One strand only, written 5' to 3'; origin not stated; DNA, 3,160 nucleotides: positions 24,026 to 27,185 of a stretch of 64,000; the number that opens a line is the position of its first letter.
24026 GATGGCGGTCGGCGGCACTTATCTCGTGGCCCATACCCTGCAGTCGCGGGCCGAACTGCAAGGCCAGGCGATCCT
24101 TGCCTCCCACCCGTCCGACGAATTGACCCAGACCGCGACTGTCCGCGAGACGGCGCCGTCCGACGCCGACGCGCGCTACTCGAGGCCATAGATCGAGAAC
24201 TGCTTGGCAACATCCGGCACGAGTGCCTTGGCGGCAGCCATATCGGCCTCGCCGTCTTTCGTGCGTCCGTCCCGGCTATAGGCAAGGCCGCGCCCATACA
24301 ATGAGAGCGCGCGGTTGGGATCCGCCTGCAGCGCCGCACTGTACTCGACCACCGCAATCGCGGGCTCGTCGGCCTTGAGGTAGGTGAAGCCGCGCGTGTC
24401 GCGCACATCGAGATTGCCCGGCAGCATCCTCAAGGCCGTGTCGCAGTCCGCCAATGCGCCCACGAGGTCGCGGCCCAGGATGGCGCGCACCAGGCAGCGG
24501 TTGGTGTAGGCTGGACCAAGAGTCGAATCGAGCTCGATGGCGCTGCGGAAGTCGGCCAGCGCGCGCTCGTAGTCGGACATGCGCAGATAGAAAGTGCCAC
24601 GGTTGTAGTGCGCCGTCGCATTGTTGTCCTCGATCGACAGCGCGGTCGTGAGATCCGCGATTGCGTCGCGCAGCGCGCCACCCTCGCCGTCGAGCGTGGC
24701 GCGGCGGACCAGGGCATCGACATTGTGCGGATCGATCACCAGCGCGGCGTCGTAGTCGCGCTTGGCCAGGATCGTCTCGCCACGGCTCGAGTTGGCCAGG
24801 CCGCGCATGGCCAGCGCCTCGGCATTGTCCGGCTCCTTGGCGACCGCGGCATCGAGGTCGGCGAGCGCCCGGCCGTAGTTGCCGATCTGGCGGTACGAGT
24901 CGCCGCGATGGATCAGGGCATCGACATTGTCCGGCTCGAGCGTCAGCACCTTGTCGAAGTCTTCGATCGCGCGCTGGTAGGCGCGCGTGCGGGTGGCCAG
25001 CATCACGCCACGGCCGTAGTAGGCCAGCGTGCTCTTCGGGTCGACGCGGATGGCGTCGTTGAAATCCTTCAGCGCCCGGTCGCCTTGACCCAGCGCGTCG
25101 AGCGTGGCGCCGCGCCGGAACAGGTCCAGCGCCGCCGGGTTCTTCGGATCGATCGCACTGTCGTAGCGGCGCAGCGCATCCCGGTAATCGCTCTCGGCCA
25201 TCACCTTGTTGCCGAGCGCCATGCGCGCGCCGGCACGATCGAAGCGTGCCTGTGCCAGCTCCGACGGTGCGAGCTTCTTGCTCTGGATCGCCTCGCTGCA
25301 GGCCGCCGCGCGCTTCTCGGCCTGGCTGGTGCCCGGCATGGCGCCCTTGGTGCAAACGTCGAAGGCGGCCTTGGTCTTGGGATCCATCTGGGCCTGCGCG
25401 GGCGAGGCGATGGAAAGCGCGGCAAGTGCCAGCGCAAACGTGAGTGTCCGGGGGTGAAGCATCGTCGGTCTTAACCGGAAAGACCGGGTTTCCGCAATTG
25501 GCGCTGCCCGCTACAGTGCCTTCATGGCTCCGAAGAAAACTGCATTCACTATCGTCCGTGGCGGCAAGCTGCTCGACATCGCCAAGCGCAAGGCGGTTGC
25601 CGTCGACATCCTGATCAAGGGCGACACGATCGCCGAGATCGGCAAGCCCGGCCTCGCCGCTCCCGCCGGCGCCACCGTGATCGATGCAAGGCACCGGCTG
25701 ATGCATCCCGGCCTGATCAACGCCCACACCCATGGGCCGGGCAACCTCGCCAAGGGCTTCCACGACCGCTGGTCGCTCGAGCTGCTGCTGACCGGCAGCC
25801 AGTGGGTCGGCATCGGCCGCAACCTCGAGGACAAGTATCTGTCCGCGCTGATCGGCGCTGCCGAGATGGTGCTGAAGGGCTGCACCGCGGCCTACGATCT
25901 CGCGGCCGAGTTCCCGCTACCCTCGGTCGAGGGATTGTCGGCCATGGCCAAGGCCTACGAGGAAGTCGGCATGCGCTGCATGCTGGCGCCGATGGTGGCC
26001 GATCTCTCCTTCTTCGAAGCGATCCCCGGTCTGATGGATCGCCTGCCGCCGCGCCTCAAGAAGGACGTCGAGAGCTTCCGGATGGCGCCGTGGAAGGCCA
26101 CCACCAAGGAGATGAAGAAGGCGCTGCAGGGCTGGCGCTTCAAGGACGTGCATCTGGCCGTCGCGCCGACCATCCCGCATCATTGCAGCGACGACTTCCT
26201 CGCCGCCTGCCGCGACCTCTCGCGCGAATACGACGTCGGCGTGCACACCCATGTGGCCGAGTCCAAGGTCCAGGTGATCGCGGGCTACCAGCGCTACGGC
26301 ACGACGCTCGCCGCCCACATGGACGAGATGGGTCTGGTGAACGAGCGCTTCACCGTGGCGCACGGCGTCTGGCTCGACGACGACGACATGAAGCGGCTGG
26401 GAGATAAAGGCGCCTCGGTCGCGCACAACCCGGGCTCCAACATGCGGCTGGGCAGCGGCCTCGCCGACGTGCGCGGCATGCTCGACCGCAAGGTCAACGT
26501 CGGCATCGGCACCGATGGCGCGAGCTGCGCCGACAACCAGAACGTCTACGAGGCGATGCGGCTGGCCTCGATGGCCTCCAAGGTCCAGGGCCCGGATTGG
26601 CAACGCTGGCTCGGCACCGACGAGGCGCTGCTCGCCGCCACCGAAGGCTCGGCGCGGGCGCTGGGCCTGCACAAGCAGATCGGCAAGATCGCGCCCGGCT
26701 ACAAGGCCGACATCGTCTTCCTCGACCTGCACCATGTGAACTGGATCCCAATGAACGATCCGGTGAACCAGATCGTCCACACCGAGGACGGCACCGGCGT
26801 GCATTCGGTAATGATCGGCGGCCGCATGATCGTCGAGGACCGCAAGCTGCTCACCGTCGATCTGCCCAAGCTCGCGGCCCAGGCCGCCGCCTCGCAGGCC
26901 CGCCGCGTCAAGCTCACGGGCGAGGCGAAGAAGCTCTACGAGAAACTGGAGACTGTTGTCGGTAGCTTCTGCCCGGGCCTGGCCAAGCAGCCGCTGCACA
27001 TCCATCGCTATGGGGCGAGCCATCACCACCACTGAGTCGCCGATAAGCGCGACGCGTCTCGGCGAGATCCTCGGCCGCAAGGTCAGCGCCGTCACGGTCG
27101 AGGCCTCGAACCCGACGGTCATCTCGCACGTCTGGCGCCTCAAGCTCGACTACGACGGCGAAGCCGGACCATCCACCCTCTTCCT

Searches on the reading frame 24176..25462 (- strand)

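Call 70: search_protein_families(library=pfam, proteins=[window:24176-25462:-], max_evalue=0.00001)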
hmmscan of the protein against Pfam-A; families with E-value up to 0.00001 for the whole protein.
window:24176-25462:- (428 aa): 10 families
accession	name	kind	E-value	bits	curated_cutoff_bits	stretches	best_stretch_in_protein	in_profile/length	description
PF00515.34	TPR_1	-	5e-37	124.7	27.8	1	282-314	1-33/34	Tetratricopeptide repeat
PF07719.23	TPR_2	-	1.8e-35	118.6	27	0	282-313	1-32/34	Tetratricopeptide repeat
PF13414.12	TPR_11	-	2.6e-32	110.7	26.8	0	187-224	1-38/42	TPR repeat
PF13431.12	TPR_17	-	6.3e-30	101.4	24.4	0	272-302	3-33/34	Tetratricopeptide repeat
PF13181.12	TPR_8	-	8.2e-21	72.8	25.7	0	282-313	1-32/34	Tetratricopeptide repeat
PF13371.12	TPR_9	-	3.1e-20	72.4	35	1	156-222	5-71/73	Tetratricopeptide repeat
PF13432.12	TPR_16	-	3.5e-20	72.5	32.7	1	120-179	6-64/65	Tetratricopeptide repeat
PF13428.12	TPR_14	-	2.4e-15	55.9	23.5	0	181-221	2-42/44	Tetratricopeptide repeat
PF14559.12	TPR_19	-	4.4e-15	56.2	25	1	161-220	6-65/68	Tetratricopeptide repeat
PF13424.12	TPR_12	-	1.1e-11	45.2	30.1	0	282-347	3-68/77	Tetratricopeptide repeat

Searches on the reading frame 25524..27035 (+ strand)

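Call 70: search_protein_families(library=pfam, proteins=[window:25524-27035:+], max_evalue=0.00001)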
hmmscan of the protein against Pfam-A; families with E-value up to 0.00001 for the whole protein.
window:25524-27035:+ (503 aa): 2 families
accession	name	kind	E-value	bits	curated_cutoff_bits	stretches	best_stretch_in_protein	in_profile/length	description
PF01979.26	Amidohydro_1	-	9e-56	190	25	1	60-435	2-344/345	Amidohydrolase family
PF07969.17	Amidohydro_3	-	5.7e-19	69.4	29.7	1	233-435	271-470/472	Amidohydrolase family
